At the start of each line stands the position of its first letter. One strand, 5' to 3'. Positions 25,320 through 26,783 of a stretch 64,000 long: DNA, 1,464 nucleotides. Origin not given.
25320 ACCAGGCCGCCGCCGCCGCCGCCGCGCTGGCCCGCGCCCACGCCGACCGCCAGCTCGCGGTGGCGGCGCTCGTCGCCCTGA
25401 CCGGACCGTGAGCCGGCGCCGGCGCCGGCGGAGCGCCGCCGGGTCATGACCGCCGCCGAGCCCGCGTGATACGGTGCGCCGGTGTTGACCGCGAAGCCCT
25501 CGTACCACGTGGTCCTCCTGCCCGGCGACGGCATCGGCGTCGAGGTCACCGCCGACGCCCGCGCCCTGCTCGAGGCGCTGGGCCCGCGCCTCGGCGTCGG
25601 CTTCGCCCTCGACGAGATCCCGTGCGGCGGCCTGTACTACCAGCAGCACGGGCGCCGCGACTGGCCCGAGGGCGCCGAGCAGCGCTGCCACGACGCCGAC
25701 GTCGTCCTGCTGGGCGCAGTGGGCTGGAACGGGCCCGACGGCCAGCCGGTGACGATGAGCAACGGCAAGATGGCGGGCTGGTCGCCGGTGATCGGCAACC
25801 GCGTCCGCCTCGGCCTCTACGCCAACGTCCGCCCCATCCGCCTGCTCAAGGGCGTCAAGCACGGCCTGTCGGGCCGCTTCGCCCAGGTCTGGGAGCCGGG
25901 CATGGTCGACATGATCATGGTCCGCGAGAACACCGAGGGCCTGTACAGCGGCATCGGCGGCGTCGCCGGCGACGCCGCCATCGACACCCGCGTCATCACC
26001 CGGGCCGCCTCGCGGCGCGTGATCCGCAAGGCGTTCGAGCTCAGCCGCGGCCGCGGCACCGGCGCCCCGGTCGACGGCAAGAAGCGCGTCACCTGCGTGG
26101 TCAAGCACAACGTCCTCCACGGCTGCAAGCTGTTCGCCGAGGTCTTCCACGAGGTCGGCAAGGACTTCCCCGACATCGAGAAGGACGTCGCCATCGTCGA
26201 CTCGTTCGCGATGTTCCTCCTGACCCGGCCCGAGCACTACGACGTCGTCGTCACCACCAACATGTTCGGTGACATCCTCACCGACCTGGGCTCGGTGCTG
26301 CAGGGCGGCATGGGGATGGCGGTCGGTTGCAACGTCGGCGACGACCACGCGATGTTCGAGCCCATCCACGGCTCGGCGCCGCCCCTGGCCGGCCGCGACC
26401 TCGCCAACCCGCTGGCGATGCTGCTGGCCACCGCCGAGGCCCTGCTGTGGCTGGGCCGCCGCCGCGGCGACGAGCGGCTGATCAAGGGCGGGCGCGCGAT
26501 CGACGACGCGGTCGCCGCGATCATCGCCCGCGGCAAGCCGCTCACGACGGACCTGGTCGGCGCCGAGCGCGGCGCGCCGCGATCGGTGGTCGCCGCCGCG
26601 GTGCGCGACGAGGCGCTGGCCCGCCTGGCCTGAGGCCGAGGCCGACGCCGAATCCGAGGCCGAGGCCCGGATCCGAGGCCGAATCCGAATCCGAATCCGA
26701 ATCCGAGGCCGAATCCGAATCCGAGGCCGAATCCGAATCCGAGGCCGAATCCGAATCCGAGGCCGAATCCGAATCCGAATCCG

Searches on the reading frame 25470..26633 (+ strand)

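Call 30: search_protein_families(library=pfam, proteins=[window:25470-26633:+], max_evalue=0.01)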
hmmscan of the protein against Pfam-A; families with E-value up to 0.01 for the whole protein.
window:25470-26633:+ (387 aa): 1 family
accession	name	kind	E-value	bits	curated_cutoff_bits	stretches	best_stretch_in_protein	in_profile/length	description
PF00180.25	Iso_dh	-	1.5e-73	248.5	27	1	14-366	2-336/348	Isocitrate/isopropylmalate dehydrogenase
